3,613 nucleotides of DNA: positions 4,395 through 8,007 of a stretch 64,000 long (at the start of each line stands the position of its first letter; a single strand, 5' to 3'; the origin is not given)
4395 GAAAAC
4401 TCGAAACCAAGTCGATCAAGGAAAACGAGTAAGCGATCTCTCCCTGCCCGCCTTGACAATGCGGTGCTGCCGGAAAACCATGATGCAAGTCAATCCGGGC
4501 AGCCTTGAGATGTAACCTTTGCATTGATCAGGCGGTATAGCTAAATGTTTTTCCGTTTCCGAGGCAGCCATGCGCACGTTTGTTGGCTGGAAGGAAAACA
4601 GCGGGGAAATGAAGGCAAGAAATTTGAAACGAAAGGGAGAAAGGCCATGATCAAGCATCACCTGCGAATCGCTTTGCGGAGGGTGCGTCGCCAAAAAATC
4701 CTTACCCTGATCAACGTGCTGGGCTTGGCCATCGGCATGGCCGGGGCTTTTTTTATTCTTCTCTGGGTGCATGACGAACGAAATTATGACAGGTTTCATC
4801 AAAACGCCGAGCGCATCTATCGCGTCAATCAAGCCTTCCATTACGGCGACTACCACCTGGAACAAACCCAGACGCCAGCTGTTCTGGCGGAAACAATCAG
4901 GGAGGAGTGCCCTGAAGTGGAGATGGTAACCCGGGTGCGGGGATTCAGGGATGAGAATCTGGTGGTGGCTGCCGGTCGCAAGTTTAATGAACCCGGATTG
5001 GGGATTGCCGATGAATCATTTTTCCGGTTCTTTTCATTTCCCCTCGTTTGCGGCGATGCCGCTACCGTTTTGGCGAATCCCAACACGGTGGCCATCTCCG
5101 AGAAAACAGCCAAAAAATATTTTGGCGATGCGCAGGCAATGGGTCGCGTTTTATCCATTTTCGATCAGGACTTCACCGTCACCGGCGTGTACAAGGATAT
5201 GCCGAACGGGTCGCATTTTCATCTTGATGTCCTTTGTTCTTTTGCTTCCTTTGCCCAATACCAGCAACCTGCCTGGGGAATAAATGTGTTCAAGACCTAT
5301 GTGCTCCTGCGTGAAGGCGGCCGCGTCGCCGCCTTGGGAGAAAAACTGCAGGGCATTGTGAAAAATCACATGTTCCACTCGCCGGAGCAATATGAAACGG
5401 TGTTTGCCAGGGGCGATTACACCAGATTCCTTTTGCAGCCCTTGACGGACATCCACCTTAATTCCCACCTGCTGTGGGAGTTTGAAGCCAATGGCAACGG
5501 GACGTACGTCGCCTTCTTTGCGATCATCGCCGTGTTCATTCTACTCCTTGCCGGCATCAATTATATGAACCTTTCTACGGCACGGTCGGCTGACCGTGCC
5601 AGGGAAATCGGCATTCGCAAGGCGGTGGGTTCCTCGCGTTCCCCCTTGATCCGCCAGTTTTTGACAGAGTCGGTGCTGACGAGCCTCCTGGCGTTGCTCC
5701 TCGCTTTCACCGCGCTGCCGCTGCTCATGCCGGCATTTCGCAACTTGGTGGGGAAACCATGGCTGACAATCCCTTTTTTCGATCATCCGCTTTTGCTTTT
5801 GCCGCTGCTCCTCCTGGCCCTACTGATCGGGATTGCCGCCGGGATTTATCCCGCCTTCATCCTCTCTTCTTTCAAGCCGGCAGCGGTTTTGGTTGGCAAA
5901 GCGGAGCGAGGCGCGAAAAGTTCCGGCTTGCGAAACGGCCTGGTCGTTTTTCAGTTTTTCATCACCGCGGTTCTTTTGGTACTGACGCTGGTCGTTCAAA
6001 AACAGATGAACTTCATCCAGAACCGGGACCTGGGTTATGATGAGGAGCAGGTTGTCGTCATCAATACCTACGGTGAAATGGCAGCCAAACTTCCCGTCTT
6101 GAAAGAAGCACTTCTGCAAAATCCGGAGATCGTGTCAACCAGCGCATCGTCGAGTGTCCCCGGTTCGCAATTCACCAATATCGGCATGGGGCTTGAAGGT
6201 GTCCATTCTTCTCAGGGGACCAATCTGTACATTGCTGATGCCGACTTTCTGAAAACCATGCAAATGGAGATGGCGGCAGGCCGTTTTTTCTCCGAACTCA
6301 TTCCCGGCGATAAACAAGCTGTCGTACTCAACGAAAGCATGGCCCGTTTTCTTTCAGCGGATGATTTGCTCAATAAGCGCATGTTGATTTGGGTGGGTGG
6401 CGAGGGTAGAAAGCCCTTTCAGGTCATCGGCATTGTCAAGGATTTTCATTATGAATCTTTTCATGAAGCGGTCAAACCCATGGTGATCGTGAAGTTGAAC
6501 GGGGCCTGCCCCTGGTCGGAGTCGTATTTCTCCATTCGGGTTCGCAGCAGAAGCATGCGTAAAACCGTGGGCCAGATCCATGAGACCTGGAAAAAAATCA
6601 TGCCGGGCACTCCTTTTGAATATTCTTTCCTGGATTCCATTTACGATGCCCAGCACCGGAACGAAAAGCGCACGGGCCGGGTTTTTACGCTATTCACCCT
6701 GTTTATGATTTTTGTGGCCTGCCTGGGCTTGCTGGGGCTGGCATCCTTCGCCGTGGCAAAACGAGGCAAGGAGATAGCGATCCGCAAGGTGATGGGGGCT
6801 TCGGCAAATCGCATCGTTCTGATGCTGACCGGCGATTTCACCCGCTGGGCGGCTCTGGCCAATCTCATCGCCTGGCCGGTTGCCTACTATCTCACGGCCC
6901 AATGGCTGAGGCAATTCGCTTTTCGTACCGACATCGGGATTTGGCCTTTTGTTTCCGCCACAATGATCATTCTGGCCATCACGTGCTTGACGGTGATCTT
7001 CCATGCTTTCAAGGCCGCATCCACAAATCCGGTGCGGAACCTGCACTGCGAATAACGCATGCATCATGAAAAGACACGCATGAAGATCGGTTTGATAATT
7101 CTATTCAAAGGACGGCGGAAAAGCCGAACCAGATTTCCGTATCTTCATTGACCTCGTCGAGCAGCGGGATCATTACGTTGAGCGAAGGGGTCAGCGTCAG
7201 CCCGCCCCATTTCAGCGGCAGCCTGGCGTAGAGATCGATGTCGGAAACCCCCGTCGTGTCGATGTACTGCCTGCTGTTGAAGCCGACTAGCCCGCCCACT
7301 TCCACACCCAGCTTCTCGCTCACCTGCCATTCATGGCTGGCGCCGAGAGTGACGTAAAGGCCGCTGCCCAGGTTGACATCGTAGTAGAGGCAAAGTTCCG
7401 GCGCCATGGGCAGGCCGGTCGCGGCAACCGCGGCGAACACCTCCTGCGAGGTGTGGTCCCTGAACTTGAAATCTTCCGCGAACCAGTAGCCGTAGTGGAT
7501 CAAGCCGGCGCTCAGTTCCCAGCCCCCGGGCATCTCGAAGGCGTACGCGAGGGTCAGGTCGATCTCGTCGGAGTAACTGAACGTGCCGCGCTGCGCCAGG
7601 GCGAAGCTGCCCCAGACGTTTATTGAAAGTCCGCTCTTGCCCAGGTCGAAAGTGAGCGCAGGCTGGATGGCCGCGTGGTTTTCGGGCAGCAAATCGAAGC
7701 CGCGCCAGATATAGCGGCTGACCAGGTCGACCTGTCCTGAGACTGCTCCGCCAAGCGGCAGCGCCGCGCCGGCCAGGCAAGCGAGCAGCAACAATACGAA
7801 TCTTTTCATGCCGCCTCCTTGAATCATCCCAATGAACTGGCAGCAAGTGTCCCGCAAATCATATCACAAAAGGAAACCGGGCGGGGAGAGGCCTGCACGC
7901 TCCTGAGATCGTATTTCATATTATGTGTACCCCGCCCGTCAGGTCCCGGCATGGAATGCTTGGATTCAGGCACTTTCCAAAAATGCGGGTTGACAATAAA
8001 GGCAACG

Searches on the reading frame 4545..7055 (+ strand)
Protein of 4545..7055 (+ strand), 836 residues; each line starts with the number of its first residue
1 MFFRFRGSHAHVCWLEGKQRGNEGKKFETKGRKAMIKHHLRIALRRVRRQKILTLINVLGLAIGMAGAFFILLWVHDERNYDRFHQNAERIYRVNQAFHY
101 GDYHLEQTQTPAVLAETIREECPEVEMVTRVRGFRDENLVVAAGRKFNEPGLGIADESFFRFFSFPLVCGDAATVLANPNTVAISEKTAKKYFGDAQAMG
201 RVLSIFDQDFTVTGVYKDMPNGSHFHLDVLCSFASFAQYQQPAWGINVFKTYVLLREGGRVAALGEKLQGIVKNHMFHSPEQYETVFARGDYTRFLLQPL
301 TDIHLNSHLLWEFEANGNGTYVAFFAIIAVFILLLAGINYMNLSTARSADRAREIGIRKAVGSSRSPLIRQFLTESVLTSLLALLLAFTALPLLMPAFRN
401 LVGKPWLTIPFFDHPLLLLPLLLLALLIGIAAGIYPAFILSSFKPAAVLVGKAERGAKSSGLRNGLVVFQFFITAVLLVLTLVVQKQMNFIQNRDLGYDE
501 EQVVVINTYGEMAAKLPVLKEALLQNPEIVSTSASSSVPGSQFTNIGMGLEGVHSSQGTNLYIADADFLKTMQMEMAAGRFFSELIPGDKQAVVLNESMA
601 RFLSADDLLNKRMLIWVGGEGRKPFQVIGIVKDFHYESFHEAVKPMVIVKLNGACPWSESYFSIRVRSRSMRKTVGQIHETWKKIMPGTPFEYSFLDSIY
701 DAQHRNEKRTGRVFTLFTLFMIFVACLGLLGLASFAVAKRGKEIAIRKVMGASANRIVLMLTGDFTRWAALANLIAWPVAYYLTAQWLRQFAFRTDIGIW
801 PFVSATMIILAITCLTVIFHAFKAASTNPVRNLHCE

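Call 71: search_protein_families(library=pfam, proteins=[window:4545-7055:+], max_evalue=0.00001)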
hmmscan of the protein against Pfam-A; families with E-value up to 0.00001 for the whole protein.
window:4545-7055:+ (836 aa): 2 families
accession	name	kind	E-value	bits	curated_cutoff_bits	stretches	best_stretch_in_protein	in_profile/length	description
PF12704.14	MacB_PCD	-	8.5e-39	134.4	27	2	54-269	1-205/207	MacB-like periplasmic core domain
PF02687.27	FtsX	-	1e-22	80.9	25.5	2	327-443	2-118/120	FtsX-like permease C-terminal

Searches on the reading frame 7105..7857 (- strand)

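Call 40: search_protein_families(library=pfam, proteins=[window:7105-7857:-], max_evalue=0.01)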
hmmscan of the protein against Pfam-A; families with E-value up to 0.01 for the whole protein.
window:7105-7857:- (250 aa): 1 family
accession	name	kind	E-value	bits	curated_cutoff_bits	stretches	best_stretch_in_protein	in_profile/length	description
PF09694.16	Gcw_chp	-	7.6e-07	29.8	24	1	38-128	9-97/230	Bacterial protein of unknown function (Gcw_chp)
